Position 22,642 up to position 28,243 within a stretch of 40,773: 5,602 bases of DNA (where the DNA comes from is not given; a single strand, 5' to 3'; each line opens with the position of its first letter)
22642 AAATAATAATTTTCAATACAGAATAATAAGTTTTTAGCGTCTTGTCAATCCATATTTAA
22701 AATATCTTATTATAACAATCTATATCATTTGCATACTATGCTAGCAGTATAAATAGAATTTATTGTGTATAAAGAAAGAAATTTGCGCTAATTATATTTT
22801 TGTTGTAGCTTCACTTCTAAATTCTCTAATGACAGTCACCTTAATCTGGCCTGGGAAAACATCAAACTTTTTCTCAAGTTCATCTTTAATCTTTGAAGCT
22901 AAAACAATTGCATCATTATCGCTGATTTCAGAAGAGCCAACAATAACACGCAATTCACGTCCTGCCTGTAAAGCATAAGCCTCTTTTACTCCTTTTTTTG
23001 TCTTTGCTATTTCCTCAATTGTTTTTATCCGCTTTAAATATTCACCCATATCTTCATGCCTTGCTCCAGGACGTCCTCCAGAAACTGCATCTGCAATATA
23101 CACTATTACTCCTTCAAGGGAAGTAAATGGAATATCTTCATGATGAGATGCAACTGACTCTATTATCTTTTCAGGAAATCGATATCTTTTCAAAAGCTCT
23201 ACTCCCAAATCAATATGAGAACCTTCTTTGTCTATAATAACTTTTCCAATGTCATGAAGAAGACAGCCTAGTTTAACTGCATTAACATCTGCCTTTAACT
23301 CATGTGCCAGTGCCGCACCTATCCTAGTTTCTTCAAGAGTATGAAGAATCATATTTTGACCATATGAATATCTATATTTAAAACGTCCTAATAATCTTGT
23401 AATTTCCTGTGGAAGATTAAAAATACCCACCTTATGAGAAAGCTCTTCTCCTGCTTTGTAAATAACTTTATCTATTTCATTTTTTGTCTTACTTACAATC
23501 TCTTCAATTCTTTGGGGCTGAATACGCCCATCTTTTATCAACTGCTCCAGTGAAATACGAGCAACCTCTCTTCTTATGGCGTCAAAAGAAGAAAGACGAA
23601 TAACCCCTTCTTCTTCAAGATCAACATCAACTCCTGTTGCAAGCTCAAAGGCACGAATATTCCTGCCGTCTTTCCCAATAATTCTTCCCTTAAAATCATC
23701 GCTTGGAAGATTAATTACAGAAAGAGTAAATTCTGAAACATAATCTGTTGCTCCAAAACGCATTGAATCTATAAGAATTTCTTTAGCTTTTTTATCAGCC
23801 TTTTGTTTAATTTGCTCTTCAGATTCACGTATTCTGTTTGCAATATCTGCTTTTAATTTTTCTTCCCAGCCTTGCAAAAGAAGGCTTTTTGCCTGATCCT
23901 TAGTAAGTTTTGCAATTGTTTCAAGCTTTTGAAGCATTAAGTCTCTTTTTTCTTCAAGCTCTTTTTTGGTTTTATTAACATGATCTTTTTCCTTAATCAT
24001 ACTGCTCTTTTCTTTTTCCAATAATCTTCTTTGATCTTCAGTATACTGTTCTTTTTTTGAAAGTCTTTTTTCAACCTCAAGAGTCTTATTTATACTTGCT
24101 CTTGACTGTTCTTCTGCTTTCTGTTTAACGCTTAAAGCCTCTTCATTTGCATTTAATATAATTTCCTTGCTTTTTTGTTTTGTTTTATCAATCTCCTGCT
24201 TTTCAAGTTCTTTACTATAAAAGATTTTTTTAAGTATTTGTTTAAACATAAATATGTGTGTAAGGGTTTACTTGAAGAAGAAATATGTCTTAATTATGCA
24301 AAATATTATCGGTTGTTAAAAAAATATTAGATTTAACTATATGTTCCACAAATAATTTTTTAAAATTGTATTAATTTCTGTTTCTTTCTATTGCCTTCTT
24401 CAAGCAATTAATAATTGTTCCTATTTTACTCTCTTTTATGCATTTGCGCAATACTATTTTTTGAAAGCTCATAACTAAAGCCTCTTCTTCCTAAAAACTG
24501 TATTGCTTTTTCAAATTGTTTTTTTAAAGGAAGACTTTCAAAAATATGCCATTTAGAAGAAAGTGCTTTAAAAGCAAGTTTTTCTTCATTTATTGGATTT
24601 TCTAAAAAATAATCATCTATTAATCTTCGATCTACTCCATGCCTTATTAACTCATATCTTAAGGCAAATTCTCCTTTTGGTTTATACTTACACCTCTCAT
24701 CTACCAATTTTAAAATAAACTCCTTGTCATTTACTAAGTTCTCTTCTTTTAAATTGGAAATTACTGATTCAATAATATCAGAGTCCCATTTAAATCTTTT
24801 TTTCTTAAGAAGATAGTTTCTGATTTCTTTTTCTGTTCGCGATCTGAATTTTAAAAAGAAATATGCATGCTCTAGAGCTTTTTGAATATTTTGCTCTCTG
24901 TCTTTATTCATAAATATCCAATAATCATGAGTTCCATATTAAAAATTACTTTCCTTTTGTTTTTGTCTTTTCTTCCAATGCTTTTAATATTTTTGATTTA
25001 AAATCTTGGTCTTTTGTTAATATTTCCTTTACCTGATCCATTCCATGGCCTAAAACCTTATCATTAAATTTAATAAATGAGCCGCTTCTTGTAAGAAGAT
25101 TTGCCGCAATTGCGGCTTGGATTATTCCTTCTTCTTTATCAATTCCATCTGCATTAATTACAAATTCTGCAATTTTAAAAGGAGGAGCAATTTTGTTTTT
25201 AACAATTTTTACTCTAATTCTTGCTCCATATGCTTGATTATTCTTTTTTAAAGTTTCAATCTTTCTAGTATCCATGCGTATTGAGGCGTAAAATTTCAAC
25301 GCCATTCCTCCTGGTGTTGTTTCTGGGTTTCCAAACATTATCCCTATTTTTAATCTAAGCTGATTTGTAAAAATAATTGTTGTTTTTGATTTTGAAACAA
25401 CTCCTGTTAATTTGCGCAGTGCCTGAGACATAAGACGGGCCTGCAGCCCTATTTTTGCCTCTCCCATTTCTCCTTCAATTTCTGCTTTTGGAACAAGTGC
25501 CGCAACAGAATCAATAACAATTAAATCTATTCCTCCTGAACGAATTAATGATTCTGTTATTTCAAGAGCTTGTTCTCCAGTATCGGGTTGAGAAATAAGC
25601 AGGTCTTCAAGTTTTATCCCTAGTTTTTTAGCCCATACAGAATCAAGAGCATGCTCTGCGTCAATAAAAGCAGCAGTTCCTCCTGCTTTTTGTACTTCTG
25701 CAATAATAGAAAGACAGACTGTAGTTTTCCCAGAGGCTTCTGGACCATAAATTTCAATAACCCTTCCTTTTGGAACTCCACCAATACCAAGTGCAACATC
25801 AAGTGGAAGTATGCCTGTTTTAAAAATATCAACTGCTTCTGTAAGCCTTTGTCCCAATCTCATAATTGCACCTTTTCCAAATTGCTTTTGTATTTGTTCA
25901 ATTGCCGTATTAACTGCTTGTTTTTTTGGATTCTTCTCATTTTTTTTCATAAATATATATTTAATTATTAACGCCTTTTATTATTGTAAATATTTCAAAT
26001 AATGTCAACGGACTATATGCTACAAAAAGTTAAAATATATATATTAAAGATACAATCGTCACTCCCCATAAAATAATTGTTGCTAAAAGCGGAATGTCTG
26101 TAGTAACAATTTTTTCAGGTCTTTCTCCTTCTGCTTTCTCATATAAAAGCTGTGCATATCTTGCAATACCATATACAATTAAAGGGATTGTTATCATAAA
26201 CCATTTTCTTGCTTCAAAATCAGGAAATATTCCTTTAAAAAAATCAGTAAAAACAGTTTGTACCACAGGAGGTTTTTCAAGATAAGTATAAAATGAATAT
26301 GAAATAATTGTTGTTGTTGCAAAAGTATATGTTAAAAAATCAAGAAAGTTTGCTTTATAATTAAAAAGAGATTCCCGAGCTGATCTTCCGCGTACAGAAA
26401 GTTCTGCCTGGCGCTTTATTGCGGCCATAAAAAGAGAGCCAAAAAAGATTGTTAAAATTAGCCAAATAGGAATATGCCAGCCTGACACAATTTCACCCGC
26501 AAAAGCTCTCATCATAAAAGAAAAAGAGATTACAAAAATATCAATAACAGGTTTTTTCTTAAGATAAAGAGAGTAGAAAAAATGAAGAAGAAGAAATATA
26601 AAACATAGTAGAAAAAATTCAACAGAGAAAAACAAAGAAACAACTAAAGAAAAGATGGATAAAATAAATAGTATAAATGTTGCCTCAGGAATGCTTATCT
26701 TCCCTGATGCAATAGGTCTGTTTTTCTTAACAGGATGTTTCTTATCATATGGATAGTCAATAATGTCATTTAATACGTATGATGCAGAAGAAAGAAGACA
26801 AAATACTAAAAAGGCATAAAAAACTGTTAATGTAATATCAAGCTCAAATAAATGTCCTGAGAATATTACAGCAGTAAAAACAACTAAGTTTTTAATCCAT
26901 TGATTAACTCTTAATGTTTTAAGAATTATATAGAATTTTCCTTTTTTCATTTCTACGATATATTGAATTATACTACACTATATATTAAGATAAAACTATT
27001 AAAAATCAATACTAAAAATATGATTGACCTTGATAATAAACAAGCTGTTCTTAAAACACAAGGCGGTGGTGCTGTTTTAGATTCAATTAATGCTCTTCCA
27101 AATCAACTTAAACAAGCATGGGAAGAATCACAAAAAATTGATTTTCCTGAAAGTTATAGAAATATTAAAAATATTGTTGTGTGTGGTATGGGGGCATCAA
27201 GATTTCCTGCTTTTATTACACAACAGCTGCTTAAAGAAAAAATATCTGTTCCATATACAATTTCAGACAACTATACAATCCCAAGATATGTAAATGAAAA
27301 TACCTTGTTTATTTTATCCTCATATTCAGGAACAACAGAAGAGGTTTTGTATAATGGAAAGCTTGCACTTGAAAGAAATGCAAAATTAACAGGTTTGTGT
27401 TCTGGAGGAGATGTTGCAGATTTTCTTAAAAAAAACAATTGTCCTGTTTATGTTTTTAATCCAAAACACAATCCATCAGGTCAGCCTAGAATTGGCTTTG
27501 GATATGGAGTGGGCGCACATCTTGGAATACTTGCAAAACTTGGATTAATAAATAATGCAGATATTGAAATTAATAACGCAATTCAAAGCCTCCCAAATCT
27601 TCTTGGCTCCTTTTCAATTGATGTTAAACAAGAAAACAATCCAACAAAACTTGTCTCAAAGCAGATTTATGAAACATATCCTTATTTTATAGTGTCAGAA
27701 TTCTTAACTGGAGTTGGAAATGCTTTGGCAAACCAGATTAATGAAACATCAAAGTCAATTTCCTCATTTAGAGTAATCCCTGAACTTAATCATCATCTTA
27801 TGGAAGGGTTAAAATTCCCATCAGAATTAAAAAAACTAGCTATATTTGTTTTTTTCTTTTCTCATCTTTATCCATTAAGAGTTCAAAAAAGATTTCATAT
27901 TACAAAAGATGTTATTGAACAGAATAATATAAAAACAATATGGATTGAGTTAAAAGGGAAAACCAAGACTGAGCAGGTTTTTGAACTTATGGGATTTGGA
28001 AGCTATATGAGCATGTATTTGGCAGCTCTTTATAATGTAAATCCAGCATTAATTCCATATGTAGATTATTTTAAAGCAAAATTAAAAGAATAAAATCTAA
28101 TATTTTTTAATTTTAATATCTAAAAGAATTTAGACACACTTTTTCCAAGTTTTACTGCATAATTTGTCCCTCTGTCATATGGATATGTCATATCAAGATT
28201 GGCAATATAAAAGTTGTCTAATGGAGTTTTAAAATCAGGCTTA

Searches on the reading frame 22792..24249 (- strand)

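Call 52: search_protein_families(library=pfam, proteins=[window:22792-24249:-], max_evalue=0.00001)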
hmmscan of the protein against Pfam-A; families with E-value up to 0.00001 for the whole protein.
window:22792-24249:- (485 aa): 3 families
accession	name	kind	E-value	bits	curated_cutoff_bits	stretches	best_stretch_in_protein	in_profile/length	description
PF12072.13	RNase_Y_N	-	1.6e-20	73.9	32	1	23-169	47-200/201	RNase Y N-terminal region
PF01966.28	HD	-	8.3e-16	58.8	22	1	303-390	4-114/116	HD domain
PF00013.35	KH_1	-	4.8e-06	26.7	21.5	0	180-223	5-53/66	KH domain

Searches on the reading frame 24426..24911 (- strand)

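Call 52: search_protein_families(library=pfam, proteins=[window:24426-24911:-], max_evalue=0.00001)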
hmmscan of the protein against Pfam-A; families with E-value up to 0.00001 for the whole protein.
window:24426-24911:- (161 aa): 2 families
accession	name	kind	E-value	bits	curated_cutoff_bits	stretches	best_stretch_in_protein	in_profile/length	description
PF21982.2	RecX_HTH1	-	5.2e-09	36.4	26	1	12-52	1-38/40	RecX, first three-helix domain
PF02631.22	RecX_HTH2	-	2.8e-07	31.1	26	1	61-100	1-40/42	RecX, second three-helix domain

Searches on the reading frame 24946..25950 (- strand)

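Call 52: search_protein_families(library=pfam, proteins=[window:24946-25950:-], max_evalue=0.00001)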
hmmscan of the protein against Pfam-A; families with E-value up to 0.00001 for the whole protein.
window:24946-25950:- (334 aa): 4 families
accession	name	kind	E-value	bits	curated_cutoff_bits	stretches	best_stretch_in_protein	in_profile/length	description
PF00154.27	RecA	-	8.8e-128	425.7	27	1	11-265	1-255/262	recA bacterial DNA recombination protein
PF06745.19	ATPase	-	1.9e-07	31.1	26.6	0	44-117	2-77/231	KaiC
PF21096.2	RecA_C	-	2e-07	31.5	27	1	276-329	3-56/57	RecA C-terminal domain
PF08423.17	Rad51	-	2e-07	31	22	1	43-232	8-213/244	Rad51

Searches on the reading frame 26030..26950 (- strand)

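Call 52: search_protein_families(library=pfam, proteins=[window:26030-26950:-], max_evalue=0.00001)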
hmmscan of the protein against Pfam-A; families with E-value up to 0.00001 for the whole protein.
window:26030-26950:- (306 aa): 1 family
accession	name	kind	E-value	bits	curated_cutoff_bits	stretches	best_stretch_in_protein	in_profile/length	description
PF01040.23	UbiA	-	7.2e-28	98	34.2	1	36-178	18-158/250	UbiA prenyltransferase family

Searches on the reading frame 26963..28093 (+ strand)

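Call 52: search_protein_families(library=pfam, proteins=[window:26963-28093:+], max_evalue=0.00001)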
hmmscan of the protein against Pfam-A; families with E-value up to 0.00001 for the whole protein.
window:26963-28093:+ (376 aa): 2 families
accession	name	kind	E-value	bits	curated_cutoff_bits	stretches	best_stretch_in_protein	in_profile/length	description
PF10432.14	bact-PGI_C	-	9.2e-31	107.3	24.5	1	224-374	1-151/151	Bacterial phospho-glucose isomerase C-terminal SIS domain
PF01380.27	SIS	-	6.5e-06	26.4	25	0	66-148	3-89/131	SIS domain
